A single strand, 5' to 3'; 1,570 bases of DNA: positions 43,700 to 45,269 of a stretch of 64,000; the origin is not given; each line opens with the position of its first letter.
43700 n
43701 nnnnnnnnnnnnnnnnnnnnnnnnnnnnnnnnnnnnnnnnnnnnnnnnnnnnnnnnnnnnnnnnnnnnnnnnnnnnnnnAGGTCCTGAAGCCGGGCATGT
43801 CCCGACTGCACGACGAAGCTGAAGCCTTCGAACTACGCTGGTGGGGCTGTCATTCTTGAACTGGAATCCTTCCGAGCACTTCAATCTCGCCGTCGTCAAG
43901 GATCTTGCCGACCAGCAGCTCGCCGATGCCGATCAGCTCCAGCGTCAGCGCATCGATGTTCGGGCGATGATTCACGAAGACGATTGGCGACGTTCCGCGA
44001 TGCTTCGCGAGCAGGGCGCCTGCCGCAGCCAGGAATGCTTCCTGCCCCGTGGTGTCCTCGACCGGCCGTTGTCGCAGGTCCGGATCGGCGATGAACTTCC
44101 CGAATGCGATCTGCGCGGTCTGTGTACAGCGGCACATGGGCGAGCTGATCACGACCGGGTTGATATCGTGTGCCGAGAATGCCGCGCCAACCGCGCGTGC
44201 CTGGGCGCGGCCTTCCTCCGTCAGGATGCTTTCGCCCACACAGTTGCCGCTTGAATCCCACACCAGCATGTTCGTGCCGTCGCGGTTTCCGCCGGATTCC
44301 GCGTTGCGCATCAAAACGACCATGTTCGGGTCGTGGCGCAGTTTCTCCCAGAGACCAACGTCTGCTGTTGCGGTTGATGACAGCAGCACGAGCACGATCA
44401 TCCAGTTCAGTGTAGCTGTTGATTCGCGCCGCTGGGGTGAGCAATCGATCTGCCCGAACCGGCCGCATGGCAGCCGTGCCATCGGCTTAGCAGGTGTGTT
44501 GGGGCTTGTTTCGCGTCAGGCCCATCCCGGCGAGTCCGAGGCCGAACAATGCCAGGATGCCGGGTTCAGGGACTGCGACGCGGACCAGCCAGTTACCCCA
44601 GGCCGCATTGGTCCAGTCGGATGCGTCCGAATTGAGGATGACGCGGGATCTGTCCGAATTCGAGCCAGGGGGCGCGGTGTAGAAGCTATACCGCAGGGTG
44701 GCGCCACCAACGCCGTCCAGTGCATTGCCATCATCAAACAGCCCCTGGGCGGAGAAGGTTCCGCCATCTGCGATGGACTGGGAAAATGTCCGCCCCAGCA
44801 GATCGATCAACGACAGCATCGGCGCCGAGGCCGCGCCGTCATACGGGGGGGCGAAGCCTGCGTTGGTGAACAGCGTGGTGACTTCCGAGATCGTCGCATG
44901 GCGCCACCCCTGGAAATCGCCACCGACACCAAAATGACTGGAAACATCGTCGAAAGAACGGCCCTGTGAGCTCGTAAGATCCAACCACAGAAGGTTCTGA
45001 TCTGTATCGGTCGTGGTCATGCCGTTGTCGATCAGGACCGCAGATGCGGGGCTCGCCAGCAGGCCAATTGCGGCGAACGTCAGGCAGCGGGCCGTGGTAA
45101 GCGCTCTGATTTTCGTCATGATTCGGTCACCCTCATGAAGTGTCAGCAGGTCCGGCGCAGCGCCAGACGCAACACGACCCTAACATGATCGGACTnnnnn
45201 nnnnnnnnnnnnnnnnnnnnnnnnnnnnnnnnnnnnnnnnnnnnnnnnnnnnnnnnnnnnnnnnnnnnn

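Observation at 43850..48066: Accessory-looking block: two DUF1566/PEP-CTERM surface proteins flanking a divergent EF-G paralog, plus a His-to-Asn histidine-phosphatase homolog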

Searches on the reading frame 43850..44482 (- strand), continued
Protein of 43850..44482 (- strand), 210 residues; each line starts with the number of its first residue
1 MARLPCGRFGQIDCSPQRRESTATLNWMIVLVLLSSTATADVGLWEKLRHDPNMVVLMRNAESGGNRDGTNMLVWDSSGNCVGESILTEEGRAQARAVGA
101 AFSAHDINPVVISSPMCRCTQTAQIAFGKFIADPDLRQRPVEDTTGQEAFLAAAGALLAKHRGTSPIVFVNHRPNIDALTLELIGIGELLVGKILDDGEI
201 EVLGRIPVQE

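Call 73: find_related_loci(query=A1, collection=metagenome_contigs, flank=6000)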
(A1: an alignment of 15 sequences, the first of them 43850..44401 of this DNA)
Query A1 (183 aa) in metagenome_contigs; peptide patterns used: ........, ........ (x = any residue, [..] = any of these).
267 stretches matched a pattern; 161 encode a relative of the query (tblastn E <= 1e-3); the best 80 are kept; 80 distinct loci.
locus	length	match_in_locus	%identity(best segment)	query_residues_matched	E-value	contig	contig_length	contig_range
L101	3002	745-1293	67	1-183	2e-85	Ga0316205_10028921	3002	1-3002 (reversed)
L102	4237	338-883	66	1-182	1e-82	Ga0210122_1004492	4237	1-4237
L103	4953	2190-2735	66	1-182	1e-82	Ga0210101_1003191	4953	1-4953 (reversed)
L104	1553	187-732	64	1-182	1e-86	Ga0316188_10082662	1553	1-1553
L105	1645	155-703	66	1-183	2e-86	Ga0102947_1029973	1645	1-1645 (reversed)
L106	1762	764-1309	64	1-182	7e-86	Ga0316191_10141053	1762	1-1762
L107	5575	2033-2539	72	11-179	5e-82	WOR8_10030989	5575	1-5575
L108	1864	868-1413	64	1-182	1e-85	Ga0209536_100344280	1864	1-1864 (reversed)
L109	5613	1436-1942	72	11-179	5e-82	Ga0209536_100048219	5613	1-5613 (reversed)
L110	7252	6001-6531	67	1-177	5e-82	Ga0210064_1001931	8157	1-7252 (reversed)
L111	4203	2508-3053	65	1-182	9e-82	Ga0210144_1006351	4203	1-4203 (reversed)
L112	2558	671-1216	62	1-182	4e-82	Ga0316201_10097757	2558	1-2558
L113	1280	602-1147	64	1-182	2e-86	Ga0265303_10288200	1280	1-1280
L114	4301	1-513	68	13-183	1e-80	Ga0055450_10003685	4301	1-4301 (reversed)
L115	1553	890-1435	63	1-182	5e-85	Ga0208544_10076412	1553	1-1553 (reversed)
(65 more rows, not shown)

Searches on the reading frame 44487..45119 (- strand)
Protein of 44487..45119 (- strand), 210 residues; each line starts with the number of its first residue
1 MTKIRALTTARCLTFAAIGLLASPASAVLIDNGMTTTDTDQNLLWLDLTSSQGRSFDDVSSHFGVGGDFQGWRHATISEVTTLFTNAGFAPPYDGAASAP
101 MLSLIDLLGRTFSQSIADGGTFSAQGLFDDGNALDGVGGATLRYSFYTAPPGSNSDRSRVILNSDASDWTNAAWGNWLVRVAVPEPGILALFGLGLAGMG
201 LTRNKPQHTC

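Call 3: search_protein_families(library=pfam, proteins=[window:44487-45119:-], max_evalue=0.01)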
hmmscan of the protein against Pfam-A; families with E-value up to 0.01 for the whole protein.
window:44487-45119:- (210 aa): 1 family
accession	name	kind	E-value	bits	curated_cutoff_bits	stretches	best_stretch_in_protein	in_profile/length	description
PF07589.16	PEP-CTERM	-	6.3e-06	26.5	20.7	1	182-203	1-23/24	PEP-CTERM motif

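Call 4: search_protein_families(library=ncbifam, proteins=[window:44487-45119:-], max_evalue=0.01)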
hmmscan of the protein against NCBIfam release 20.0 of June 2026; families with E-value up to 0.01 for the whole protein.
window:44487-45119:- (210 aa): 8 families
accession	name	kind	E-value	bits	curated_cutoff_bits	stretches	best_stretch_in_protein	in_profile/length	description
NF038125.1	PEP_CTERM_THxN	subfamily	3e-07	30.3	85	1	181-205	222-245/246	THxN family PEP-CTERM protein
NF033554.9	floc_PepA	equivalog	3.6e-07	30.2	80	1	145-203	200-257/261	flocculation-associated PEP-CTERM protein PepA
NF041538.1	PEP_EDSA_1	subfamily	2.1e-06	27.6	100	1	180-204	281-305/307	EDSAP-1 family PEP-CTERM protein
NF038129.1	PEP_NF038129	equivalog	1.1e-05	25.4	65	1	114-204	113-192/194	NF038129 family PEP-CTERM protein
TIGR02595.1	PEP_CTERM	domain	5.4e-05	23.7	16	1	183-205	1-23/24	PEP-CTERM sorting domain-containing protein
NF038124.1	PEP_CTERM_TLD_A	exception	8e-05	22.3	100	1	137-205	168-233/235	PEP_CTERM-anchored TLD domain-containing protein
NF038118.1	PEP_CTERM_CCXG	equivalog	0.00018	21.2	90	1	163-204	157-197/199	CCXG family PEP-CTERM protein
NF041927.1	Xrt_dep_XDP1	equivalog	0.0048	16.9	125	1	181-205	217-241/242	exosortase-dependent surface protein XDP1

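Call 28: find_homologous_proteins(query=window:44487-45119:-)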
Query window:44487-45119:- (210 aa): 18 proteins with E <= 0.001 among 1239 candidates.
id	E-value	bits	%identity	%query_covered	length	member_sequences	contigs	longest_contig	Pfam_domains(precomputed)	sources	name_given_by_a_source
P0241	6.5e-106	370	99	82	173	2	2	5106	-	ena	-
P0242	8.3e-46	174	47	88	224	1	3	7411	-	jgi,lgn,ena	jgi:hypothetical protein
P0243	5.0e-45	172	47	98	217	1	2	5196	PF07589.17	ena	-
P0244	7.7e-42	161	46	97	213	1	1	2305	PF07589.17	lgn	-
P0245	7.4e-41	158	45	89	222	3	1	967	-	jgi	jgi:hypothetical protein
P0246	7.7e-41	158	47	96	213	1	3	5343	PF07589.17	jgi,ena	-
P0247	3.3e-39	153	57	52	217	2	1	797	-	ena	-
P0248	2.7e-35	140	44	96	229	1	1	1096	-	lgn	-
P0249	5.3e-34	136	42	90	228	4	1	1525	-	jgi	-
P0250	3.1e-32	130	41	90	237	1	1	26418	-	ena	-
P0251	5.9e-30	122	41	92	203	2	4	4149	PF07589.17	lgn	-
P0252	6.7e-23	99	36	98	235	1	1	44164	-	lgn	-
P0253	2.8e-21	94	39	94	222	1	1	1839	-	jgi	-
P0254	7.1e-20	89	38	87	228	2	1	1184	PF07589.17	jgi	jgi:hypothetical protein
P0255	1.2e-17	82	36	89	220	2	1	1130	PF07589.17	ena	-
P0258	3.9e-6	44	32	95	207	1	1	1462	PF07589.17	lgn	-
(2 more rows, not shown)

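Call 31: search_protein_families(library=pfam, alignment_id=A2, max_evalue=1)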
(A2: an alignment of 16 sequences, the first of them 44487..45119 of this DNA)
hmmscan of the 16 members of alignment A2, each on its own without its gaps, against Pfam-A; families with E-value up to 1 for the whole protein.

A. member 1, window:44487-45119:- (210 aa): 1 family
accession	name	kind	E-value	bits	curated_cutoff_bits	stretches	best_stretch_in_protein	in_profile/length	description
PF07589.16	PEP-CTERM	-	6.3e-06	26.5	20.7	1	182-203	1-23/24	PEP-CTERM motif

B. families by the number of members that match (of 16 scanned): 10 families
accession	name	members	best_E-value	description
PF07589.16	PEP-CTERM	14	2.5e-07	PEP-CTERM motif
PF18205.6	VPDSG-CTERM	4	0.00037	VPDSG-CTERM motif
PF24852.1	DUF7726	1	0.043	Domain of unknown function (DUF7726)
PF22490.1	EndA_linker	1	0.054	tRNA-splicing endonuclease, linker domain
PF03988.17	DUF347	1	0.061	Repeat of Unknown Function (DUF347)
PF16465.11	DUF5046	1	0.1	Domain of unknown function (DUF5046)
PF07603.17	Lcl_C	1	0.11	Lcl C-terminal domain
PF11685.13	DUF3281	1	0.14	Protein of unknown function (DUF3281)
PF19752.4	DUF6239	1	0.19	Family of unknown function (DUF6239)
PF07489.16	Tir_receptor_C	1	0.24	Translocated intimin receptor (Tir) C-terminus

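Call 49: find_encoding_contigs(protein=P0252, flank=6000, max_places=2)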
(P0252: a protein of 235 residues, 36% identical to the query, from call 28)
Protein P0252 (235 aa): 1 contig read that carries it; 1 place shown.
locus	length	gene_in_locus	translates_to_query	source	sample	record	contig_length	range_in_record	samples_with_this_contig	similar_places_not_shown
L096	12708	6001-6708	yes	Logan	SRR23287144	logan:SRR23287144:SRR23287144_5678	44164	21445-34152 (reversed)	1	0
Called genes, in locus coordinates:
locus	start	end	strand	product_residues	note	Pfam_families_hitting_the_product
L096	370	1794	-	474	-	PF00483:NTP_transferase, PF12804:NTP_transf_3 (weak), PF22640:ManC_GMP_beta-helix, PF01050:MannoseP_isomer, PF07883:Cupin_2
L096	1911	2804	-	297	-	PF01925:TauE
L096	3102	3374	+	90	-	-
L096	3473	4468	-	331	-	PF03734:YkuD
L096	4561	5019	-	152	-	PF03061:4HBT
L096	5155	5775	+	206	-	PF02441:Flavoprotein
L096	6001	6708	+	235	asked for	-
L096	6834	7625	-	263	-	PF01557:FAA_hydrolase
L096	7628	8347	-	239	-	PF01841:Transglut_core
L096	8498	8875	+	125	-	PF00903:Glyoxalase, PF12681:Glyoxalase_2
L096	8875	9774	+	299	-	PF00892:EamA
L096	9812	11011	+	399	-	PF02771:Acyl-CoA_dh_N, PF08028:Acyl-CoA_dh_2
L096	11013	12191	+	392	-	PF02771:Acyl-CoA_dh_N, PF00441:Acyl-CoA_dh_1 (weak), PF08028:Acyl-CoA_dh_2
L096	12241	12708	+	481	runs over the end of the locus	PF20695:UbiD_N (weak), PF01977:UbiD, PF20696:UbiD_C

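Call 50: find_encoding_contigs(protein=P0250, flank=6000, max_places=2)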
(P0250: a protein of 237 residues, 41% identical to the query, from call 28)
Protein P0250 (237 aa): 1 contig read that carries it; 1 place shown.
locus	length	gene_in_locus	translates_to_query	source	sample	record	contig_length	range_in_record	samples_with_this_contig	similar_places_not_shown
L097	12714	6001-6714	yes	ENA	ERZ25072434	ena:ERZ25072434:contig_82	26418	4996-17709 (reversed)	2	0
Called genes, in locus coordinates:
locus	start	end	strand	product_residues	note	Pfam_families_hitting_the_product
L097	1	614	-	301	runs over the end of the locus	-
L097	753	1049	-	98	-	PF05036:SPOR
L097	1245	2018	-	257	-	-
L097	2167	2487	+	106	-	PF04402:SIMPL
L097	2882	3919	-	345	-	PF00501:AMP-binding, PF13193:AMP-binding_C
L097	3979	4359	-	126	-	PF00501:AMP-binding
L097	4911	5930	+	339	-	PF00848:Ring_hydroxyl_A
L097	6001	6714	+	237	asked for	-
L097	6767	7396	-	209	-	PF00561:Abhydrolase_1 (faint), PF12697:Abhydrolase_6, PF08386:Abhydrolase_4 (weak)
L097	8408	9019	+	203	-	-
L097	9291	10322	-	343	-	PF13936:HTH_38, PF00665:rve (weak)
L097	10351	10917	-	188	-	PF13358:DDE_3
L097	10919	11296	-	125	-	PF13384:HTH_23, PF13518:HTH_28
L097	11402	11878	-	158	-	PF13358:DDE_3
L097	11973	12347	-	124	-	PF01710:HTH_Tnp_IS630 (weak), PF01498:HTH_Tnp_Tc3_2 (weak)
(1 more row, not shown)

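Call 52: predict_structure(alignment_id=A2)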
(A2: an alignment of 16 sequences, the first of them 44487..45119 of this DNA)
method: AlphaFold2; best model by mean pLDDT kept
length: 210 residues; sequences in the alignment: 16
mean_pLDDT: 84.6   pTM: 0.74
mean pLDDT of the five models: 84.6, 83.4, 79.9, 77.8, 77.1
residues with pLDDT >= 90: 122; 70-90: 40; 50-70: 48; < 50: 0
segments of 3 or more residues with pLDDT < 50: none
pLDDT, mean of each block of 10 residues (from residue 1): 60 61 68 91 96 94 95 96 96 96 97 93 96 78 89 86 78 92 70 75 71
secondary structure, 60 per line:
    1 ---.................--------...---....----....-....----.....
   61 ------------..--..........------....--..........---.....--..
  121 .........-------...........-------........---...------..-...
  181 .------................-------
elements in order: H4-20 E29-31 E35-38 E43-46 H48-51 H56-60 H77-86 E93-96 H99-108 E112-116 E119-129 E137-147 E155-162 E178-181 H188-203

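Call 54: fold_search(model_id=the predicted structure, library=pdb)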
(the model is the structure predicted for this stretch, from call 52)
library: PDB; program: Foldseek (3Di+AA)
matches with E <= 10: 626; with E <= 0.001: 0
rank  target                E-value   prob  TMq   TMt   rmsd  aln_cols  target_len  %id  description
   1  3ron_A                2.8e-01  0.08  0.20  0.20  12.6       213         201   11  Crystal Structure and Hemolytic Activity of the Cyt1Aa Toxin from Bacillus thuringiensis subsp. israelensis (released 2011-10-12)
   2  5z44_A                3.2e-01  0.09  0.19  0.15  15.0       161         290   14  Crystal structure of prenyltransferase AmbP1 complexed with GSPP (released 2018-06-06)
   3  2bbj_A                3.2e-01  0.08  0.13  0.09   8.8        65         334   11  Crystal structure of the CorA Mg2+ transporter (released 2005-12-13)
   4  8tmd_A                3.2e-01  0.08  0.13  0.09  11.0        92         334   11  Cryo-EM structure of CorA in complex with conformation-specific synthetic antibody C18 and 100 uM MgCl2, State MG0.1-1 (released 2025-02-12)
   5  9d2f_a                3.6e-01  0.25  0.16  0.24  19.4       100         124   10  3D structure and atomic model of RS3 of mouse respiratory cilia (released 2025-08-13)
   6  9o5e_E                3.6e-01  0.13  0.16  0.05  14.9       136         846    7  The dimeric KICSTOR-GATOR1 supercomplex (released 2026-01-21)
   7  5z45_A                3.6e-01  0.10  0.19  0.15  14.5       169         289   12  Crystal structure of prenyltransferase AmbP1 pH6.5 complexed with GSPP and cis-indolyl vinyl isonitrile (released 2018-06-06)
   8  5z45_B                3.9e-01  0.12  0.20  0.16  14.6       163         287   13  Crystal structure of prenyltransferase AmbP1 pH6.5 complexed with GSPP and cis-indolyl vinyl isonitrile (released 2018-06-06)
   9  7k82                  4.1e-01  0.35  0.18  0.20   5.9        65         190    9  The X-ray crystal structure of SSR4, an S. pombe chromatin remodelling protein: sulfur SAD (released 2020-12-16)
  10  2rci                  4.1e-01  0.04  0.17  0.18  14.5       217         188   12  High-resolution crystal structure of activated Cyt2Ba monomer from Bacillus thuringiensis subsp. israelensis (released 2008-07-15)
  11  3ron_B                4.1e-01  0.04  0.13  0.13  14.0       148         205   13  Crystal Structure and Hemolytic Activity of the Cyt1Aa Toxin from Bacillus thuringiensis subsp. israelensis (released 2011-10-12)
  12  5z43_A                4.4e-01  0.12  0.21  0.16  14.9       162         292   12  Crystal structure of prenyltransferase AmbP1 apo structure (released 2018-06-06)
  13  7k7w                  4.7e-01  0.33  0.18  0.20   5.8        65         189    9  The X-ray crystal structure of SSR4, an S. pombe chromatin remodelling protein: native (released 2020-12-16)
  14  6exp_F                4.7e-01  0.16  0.20  0.34   7.8        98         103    8  Crystal structure of the SIRV3 AcrID1 (gp02) anti-CRISPR protein (released 2018-01-31)
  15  9y9l_Z                5.0e-01  0.09  0.09  0.07  27.9       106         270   11  CP at the barbed end with one cofilin on second-to-last subunit (released 2026-03-04)
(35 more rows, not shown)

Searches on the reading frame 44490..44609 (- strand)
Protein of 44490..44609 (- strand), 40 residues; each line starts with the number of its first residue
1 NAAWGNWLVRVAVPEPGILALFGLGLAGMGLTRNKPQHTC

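Call 69: search_protein_families(library=ncbifam, proteins=[window:44490-44609:-], max_evalue=10)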
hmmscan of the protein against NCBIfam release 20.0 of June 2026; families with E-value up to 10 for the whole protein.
seq(40 aa): 12 families
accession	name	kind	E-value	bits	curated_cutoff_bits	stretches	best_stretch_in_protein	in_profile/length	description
NF041538.1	PEP_EDSA_1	subfamily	2.2e-08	34.1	100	1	10-34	281-305/307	EDSAP-1 family PEP-CTERM protein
NF038125.1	PEP_CTERM_THxN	subfamily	8.4e-08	32.1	85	1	11-35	222-245/246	THxN family PEP-CTERM protein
NF033554.9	floc_PepA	equivalog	8.5e-08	32.3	80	1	11-33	235-257/261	flocculation-associated PEP-CTERM protein PepA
TIGR02595.1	PEP_CTERM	domain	1.6e-06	28.5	16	1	13-35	1-23/24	PEP-CTERM sorting domain-containing protein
NF038129.1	PEP_NF038129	equivalog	0.00016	21.6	65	1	10-34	168-192/194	NF038129 family PEP-CTERM protein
NF038118.1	PEP_CTERM_CCXG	equivalog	0.00026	20.7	90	1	10-34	173-197/199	CCXG family PEP-CTERM protein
NF041927.1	Xrt_dep_XDP1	equivalog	0.00049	20.1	125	1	11-35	217-241/242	exosortase-dependent surface protein XDP1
NF038120.1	PEP_CTERM_QFxxD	subfamily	0.0012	18.7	80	1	11-33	191-213/215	NF038120 family PEP-CTERM protein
NF038124.1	PEP_CTERM_TLD_A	exception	0.0013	18.3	100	1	12-35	210-233/235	PEP_CTERM-anchored TLD domain-containing protein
NF033947.0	PEP-cistern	hypoth_equivalog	0.0014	18.4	60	1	12-34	172-194/195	cistern family PEP-CTERM protein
NF038126.1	PEP_CTERM_FxDxF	subfamily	0.011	15.9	50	1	9-32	138-161/165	FxDxF family PEP-CTERM protein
NF038119.1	PEP_CTERM_MHFG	equivalog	0.11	12.8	100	1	9-35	232-258/260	MHFG family PEP-CTERM protein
